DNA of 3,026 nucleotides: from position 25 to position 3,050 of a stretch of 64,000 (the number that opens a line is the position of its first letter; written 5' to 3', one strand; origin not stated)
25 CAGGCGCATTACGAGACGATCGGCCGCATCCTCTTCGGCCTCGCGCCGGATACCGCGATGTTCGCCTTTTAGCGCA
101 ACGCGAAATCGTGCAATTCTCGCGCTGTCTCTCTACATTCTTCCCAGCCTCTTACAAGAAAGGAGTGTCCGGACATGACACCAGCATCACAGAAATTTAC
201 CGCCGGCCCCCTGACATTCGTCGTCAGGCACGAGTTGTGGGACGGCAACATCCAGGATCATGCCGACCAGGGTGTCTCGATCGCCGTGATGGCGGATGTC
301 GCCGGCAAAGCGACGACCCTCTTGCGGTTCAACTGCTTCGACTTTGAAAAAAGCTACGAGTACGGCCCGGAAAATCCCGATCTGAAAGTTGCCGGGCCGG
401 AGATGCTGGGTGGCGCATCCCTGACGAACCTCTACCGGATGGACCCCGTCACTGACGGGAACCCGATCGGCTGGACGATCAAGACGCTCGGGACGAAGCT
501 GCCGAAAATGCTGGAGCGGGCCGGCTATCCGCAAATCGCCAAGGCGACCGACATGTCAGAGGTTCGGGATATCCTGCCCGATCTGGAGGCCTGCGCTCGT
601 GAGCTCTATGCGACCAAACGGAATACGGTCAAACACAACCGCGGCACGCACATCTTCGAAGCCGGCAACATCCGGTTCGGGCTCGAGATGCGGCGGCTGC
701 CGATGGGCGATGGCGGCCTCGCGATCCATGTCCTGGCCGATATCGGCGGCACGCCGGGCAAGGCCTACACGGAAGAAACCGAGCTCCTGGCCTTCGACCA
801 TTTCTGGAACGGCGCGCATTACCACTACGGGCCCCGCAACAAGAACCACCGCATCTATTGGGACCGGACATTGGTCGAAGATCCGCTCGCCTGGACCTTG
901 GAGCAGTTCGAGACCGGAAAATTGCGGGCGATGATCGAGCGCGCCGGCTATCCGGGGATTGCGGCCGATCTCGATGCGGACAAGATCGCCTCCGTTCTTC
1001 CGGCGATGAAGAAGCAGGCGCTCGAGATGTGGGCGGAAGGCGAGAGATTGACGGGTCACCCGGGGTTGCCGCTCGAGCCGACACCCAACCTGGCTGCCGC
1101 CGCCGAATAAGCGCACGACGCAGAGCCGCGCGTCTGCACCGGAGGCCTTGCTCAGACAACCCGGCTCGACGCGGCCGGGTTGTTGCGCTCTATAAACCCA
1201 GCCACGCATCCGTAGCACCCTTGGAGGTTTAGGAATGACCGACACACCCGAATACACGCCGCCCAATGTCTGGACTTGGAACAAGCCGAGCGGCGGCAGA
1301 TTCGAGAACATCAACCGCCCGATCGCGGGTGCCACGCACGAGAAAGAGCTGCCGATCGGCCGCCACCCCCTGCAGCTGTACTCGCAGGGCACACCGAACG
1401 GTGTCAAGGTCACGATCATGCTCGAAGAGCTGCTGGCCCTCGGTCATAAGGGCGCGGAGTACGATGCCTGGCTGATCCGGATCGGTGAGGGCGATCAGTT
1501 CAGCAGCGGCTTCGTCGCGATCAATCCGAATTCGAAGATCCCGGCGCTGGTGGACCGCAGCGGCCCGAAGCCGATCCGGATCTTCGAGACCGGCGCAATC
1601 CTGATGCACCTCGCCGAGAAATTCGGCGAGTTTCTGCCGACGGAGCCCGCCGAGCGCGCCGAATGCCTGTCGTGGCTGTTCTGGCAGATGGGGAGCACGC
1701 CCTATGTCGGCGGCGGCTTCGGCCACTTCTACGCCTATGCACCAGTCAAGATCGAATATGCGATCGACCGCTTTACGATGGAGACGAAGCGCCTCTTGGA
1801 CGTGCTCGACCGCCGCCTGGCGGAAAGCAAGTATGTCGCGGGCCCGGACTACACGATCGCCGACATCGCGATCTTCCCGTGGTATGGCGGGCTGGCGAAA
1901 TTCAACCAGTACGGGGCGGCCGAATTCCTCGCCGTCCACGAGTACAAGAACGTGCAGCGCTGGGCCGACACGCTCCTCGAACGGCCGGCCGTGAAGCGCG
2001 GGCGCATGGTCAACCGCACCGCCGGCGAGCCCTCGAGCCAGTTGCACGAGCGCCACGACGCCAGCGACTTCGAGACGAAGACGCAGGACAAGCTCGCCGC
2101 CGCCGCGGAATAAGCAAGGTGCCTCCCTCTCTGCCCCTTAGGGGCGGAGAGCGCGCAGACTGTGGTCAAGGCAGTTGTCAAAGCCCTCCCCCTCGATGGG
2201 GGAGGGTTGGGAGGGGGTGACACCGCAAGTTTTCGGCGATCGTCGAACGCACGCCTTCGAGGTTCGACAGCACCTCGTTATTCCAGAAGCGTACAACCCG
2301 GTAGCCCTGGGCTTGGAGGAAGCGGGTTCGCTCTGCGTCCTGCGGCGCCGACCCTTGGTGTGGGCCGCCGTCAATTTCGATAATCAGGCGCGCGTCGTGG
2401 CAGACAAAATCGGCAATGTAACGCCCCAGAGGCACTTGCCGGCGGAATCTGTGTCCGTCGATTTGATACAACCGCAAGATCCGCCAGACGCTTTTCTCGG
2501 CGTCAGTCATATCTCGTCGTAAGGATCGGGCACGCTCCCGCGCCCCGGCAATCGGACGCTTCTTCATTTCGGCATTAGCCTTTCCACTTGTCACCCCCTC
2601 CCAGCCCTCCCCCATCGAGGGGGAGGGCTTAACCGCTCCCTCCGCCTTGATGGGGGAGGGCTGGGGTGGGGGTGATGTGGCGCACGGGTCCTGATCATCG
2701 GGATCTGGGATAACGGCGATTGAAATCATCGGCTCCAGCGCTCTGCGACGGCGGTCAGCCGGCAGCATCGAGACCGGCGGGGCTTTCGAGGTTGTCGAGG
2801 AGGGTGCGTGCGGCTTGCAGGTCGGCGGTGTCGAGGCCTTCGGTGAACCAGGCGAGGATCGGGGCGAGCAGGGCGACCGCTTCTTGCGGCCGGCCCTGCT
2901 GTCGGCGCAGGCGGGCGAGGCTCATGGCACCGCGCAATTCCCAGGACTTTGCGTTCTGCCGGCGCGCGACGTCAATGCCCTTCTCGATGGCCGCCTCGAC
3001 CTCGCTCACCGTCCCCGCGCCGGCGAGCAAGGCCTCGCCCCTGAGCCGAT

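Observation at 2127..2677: DUF559 nuclease gene boxed in by 40/41-identical 41-nt inverted repeats (REP/RAYT-like or MITE-like unit)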

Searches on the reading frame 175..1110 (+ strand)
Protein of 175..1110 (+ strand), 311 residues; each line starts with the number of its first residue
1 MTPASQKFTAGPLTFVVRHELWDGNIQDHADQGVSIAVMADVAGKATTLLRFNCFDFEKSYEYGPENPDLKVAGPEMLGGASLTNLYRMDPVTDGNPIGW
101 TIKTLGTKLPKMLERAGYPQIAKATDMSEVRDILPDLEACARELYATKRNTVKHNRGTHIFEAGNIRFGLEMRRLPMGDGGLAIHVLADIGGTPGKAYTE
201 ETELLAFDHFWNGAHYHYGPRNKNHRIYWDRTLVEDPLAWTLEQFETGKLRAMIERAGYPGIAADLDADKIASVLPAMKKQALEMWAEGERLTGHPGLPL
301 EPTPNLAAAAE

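Call 6: search_protein_families(library=pfam, proteins=[window:175-1110:+], max_evalue=0.01)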
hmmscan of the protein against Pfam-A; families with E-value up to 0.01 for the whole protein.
window:175-1110:+ (311 aa): 1 family
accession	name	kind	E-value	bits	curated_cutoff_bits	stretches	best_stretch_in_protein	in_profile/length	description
PF24777.1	DUF7700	-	1.5e-63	212.2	25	2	160-281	1-114/115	Domain of unknown function (DUF7700)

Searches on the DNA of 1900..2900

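Call 19: search_rna_families(source=window, start=1900, end=2900, threshold=evalue, max_evalue=10)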
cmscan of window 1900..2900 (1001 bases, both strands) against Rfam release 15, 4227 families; matches with E-value up to 10: 26.
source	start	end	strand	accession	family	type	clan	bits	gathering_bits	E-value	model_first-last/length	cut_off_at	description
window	2594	2671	+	RF03888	mir-3160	Gene; miRNA;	-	37.8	80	0.00019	1-83/83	no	mir-3160 microRNA precursor family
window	2594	2671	-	RF03888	mir-3160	Gene; miRNA;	-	35.5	80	0.00064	1-83/83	no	mir-3160 microRNA precursor family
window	2587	2679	+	RF03406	mir-3099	Gene; miRNA;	-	34.4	95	6.4e-05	1-84/84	no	mir-3099 microRNA precursor family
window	2583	2681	+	RF04132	mir-4436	Gene; miRNA;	-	33.7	74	4.7e-05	1-85/85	no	mir-4436 microRNA precursor family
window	2591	2675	+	RF01897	mir-188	Gene; miRNA;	-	33.6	72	9.3e-05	1-84/84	no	mir-188 microRNA precursor family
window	2594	2671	-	RF01897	mir-188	Gene; miRNA;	-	33.1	72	0.00013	1-84/84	no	mir-188 microRNA precursor family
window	2584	2682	+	RF00767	mir-150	Gene; miRNA;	-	30.5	55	0.00065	1-82/82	no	mir-150 microRNA precursor family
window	2583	2681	-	RF04132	mir-4436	Gene; miRNA;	-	26.9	74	0.0034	1-85/85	no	mir-4436 microRNA precursor family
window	2590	2676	-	RF03437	mir-2392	Gene; miRNA;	-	26.1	90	0.024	1-84/84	no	mir-2392 microRNA precursor family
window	2592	2674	+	RF04073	mir-727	Gene; miRNA;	-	26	104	0.015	1-91/91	no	mir-727 microRNA precursor family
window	2595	2670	-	RF03406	mir-3099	Gene; miRNA;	-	25.6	95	0.015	1-84/84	no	mir-3099 microRNA precursor family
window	2601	2664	-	RF03584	mir-2290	Gene; miRNA;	-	23.2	50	0.28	1-80/80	no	mir-2290 microRNA precursor family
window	2593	2672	+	RF03437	mir-2392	Gene; miRNA;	-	22.1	90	0.26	1-84/84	no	mir-2392 microRNA precursor family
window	2604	2631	+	RF02795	Pab91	Gene; snRNA; snoRNA; HACA-box;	-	21.1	71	0.37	1-57/57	no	Pab91 RNA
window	2592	2674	+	RF03960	mir-6644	Gene; miRNA;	-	20.5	82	0.21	1-67/67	no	mir-6644 microRNA precursor family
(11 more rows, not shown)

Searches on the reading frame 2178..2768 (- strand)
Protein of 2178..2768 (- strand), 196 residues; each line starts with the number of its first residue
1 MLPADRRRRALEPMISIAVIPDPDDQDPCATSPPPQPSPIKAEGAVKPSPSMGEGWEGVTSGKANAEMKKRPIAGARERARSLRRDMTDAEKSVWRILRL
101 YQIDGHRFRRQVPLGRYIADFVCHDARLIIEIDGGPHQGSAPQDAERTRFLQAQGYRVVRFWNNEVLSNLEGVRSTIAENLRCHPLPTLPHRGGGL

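Call 6: search_protein_families(library=pfam, proteins=[window:2178-2768:-], max_evalue=0.01)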
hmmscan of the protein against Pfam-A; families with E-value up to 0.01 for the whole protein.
window:2178-2768:- (196 aa): 2 families
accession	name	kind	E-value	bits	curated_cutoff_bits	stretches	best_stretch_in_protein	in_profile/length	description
PF04480.18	DUF559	-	1.4e-39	134.7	20.6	1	77-181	4-108/109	Protein of unknown function (DUF559)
PF18741.7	MTES_1575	-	2.4e-08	34.4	38.2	1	103-181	11-96/96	REase_MTES_1575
